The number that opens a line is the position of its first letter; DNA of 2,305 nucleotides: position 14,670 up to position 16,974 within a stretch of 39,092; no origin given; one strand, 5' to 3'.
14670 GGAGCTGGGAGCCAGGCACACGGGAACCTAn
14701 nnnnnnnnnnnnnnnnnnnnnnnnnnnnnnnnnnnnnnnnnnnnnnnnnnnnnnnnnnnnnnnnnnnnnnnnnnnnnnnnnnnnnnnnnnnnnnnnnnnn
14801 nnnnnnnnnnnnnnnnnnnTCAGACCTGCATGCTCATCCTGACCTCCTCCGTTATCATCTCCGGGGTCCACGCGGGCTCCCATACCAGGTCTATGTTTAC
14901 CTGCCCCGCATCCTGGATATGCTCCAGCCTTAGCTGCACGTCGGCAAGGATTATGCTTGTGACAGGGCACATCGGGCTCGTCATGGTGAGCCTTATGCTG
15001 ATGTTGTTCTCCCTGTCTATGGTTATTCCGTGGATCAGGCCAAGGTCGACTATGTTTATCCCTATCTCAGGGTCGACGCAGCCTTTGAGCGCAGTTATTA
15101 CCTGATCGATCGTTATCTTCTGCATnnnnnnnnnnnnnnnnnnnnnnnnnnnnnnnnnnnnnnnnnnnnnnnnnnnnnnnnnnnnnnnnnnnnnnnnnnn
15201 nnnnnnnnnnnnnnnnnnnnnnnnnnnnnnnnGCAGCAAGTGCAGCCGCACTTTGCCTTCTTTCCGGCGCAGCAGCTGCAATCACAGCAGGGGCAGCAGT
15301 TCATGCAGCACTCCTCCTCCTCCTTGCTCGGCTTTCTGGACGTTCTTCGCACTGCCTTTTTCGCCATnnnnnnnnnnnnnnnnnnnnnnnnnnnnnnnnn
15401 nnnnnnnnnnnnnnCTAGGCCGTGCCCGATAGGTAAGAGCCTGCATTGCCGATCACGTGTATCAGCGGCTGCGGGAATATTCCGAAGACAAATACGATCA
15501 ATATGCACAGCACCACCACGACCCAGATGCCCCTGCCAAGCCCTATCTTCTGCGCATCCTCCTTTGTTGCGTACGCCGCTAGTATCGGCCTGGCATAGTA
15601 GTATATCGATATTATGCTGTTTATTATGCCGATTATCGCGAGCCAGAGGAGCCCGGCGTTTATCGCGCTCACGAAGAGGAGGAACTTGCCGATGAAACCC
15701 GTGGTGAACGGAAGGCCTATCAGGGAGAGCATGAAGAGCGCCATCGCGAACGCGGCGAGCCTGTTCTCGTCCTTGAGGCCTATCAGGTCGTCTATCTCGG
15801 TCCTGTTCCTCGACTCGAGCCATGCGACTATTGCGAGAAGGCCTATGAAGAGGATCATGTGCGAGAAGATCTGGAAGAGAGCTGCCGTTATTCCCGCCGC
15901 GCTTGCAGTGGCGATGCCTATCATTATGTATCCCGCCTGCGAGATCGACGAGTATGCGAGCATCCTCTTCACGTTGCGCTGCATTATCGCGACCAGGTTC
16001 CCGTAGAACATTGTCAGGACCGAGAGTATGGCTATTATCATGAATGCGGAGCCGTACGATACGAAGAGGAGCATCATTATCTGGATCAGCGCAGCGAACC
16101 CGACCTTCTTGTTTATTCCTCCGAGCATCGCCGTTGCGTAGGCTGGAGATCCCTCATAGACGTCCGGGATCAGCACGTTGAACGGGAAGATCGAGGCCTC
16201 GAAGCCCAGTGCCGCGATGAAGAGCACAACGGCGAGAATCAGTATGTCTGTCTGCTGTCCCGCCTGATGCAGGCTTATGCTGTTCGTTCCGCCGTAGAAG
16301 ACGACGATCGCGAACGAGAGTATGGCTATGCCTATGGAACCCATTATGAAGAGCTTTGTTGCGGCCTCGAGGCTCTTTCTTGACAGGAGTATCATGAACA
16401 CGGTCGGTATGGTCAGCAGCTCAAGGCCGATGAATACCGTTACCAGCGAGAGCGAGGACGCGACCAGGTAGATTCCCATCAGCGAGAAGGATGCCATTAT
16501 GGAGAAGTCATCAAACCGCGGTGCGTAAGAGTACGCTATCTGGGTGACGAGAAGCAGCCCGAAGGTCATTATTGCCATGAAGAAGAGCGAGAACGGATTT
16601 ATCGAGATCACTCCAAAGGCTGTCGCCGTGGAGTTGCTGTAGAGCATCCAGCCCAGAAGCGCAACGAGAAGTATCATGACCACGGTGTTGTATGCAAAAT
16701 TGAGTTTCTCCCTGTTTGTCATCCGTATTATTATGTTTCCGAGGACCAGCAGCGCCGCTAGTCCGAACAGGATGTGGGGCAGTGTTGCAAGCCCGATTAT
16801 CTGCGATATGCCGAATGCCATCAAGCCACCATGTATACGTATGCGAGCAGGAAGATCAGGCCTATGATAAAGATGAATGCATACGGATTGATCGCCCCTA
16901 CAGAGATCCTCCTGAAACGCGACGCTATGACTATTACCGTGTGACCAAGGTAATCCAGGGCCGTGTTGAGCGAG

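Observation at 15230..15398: Hidden 45-aa peptide with 13 cysteines (CC/CxC/CxxC clusters) between the complex I operon and a DUF59 Fe-S assembly gene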

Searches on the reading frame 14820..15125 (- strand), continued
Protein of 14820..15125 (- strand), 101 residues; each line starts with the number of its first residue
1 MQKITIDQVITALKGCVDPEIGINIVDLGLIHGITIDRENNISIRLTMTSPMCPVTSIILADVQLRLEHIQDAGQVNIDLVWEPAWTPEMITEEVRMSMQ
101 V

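Call 56: find_encoding_contigs(protein=P0008, flank=2500, max_places=3)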
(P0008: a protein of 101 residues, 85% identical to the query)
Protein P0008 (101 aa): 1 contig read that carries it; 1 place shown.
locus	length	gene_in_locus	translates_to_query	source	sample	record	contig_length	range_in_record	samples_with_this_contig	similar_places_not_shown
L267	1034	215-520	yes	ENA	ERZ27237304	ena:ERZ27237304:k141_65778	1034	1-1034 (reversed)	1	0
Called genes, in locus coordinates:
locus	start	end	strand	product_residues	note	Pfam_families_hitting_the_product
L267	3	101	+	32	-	?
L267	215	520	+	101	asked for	PF01883:FeS_assembly_P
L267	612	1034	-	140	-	?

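Call 57: find_encoding_contigs(protein=P0010, flank=2500, max_places=3)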
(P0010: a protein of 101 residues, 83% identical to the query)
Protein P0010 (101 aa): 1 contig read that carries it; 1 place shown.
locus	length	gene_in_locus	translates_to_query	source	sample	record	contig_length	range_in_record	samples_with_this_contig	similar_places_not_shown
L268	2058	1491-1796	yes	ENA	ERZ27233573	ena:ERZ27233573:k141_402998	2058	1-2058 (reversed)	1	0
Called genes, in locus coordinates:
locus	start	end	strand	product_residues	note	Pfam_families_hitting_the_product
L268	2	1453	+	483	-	?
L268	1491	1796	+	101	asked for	PF01883:FeS_assembly_P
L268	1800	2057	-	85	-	?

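Call 58: find_encoding_contigs(protein=P0017, flank=2500, max_places=3)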
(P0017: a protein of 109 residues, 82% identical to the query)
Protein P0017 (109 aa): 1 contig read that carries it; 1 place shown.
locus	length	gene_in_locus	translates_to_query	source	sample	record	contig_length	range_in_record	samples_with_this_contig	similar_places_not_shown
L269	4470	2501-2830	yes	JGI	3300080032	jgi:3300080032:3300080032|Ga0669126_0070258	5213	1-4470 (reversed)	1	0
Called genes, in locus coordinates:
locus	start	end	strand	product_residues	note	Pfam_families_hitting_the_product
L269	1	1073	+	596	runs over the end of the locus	PF00662:Proton_antipo_N, PF00361:Proton_antipo_M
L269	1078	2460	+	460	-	PF00361:Proton_antipo_M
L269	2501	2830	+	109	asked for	PF01883:FeS_assembly_P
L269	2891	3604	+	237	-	-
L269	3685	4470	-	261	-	?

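Call 79: search_protein_families(library=pfam, proteins=[L016:2847-3143:-, L013:2829-3266:-], max_evalue=0.1)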
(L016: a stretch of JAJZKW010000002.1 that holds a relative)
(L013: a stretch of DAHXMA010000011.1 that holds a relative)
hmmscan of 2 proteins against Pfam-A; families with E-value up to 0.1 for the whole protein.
L016:2847-3143:- (98 aa): 0 families

L013:2829-3266:- (145 aa): 0 families
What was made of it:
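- Tried and rejected: Pfam gave no hit, so that label is dropped (call 79).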

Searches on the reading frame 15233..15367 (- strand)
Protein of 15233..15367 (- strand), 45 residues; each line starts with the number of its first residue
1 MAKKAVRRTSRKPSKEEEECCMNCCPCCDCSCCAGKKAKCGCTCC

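Call 4: search_protein_families(library=pfam, proteins=[window:15233-15367:-], max_evalue=1)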
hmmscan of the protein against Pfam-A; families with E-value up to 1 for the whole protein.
seq(45 aa): 0 families

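Call 6: find_homologous_proteins(query=window:15233-15367:-, max_evalue=10)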
Query seq(45 aa): no candidate shares three 5-residue words with the query. No homologue found.

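Call 16: search_protein_representatives(protein=window:15233-15367:-)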
Query: 45 residues. Proteins with E-value up to 0.001 (for the whole library): 0; up to 1e-10: 0; up to 1e-30: 0. The best 0 are listed.
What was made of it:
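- Tried and rejected: Exhaustive phmmer against 1.84e9 representatives gave 0 hits (call 16).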

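Call 27: find_homologous_proteins(query=A2, max_evalue=10)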
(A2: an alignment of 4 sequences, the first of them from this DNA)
Query A2 (4 sequences): 25 candidates shared short words with the query, none scored E <= 10.
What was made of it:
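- Tried and rejected: Word-index protein search with the peptide and with a 4-sequence alignment found nothing (calls 6, 27).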

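Call 28: list_cluster_members(proteins=[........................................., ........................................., window:15233-15367:-])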
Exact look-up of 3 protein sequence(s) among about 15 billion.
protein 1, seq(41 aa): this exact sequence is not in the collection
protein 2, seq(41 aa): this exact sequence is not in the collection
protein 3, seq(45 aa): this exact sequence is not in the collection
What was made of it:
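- It is absent from protein databases (calls 6, 16, 27, 28). The databases evidently do not hold peptides this short: even the called 41-aa products are missing (call 28).
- Tried and rejected: Exact-sequence look-up showed that even the called 41-aa orthologues are not in the collection (call 28).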

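Call 51: search_protein_families(library=ncbifam, proteins=[window:15233-15367:-], max_evalue=10)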
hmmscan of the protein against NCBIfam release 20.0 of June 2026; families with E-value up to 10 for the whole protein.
seq(45 aa): 0 families

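Call 52: search_solved_structures(query=window:15233-15367:-, max_evalue=10, show_alignments=3)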
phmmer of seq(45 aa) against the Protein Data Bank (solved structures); distinct sequences matched with E-value up to 10: 1.
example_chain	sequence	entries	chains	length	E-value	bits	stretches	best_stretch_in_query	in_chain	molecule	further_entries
2h1z_A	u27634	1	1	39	0.54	14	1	17-43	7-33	Hybrid atracotoxin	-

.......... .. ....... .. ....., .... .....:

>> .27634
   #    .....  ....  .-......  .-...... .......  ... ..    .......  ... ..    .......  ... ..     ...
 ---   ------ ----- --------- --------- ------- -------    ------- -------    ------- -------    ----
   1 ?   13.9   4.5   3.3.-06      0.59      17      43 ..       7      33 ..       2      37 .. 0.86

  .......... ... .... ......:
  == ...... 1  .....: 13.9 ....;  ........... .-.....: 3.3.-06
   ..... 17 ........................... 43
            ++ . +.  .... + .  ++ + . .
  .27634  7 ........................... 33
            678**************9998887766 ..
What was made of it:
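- On Curated metallothionein sequence families (Pfam Metallothio*, SmtA/BmtA; solved MT structures): In PDB sequences the only hit was a spider toxin at E = 0.54 (call 52).
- No curated metallothionein family matches in Pfam, NCBIfam or PDB sequences (calls 4, 51, 52).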

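Call 73: predict_structure(protein=window:15233-15367:-)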
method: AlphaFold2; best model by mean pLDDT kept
length: 45 residues; sequences in the alignment: 1
mean_pLDDT: 69.9   pTM: 0.47
mean pLDDT of the five models: 69.9, 67.0, 66.3, 62.3, 59.2
residues with pLDDT >= 90: 0; 70-90: 25; 50-70: 18; < 50: 2
segments of 3 or more residues with pLDDT < 50: none
pLDDT, mean of each block of 10 residues (from residue 1): 55 80 80 69 60
secondary structure, 60 per line:
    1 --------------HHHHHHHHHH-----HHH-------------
elements in order: H15-24
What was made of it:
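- AlphaFold gives no confident fold without metal: pLDDT 70, pTM 0.47, one short helix (call 73).
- Tried and rejected: AlphaFold on the single sequence gave low confidence, so I did not run a fold search (call 73).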

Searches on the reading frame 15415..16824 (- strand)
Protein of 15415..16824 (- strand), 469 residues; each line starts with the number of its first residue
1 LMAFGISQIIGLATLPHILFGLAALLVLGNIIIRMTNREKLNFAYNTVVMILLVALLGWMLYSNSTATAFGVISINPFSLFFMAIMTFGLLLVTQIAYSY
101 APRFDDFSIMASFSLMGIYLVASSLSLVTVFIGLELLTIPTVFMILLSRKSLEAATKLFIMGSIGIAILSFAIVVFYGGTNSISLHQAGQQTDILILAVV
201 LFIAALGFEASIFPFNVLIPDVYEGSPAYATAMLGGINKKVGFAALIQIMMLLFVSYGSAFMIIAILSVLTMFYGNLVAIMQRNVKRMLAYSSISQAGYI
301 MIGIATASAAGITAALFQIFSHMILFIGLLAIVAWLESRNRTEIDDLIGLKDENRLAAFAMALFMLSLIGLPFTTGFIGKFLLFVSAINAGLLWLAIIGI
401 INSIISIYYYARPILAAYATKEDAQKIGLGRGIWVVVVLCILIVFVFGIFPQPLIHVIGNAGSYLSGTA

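Call 4: search_protein_families(library=pfam, proteins=[window:15415-16824:-], max_evalue=1)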
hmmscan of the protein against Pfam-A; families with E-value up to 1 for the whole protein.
window:15415-16824:- (469 aa): 1 family
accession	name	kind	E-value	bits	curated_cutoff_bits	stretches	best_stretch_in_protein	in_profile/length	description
PF00361.26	Proton_antipo_M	-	5.4e-54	183.8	21.5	1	125-406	2-294/294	NADH:quinone oxidoreductase/Mrp antiporter, TM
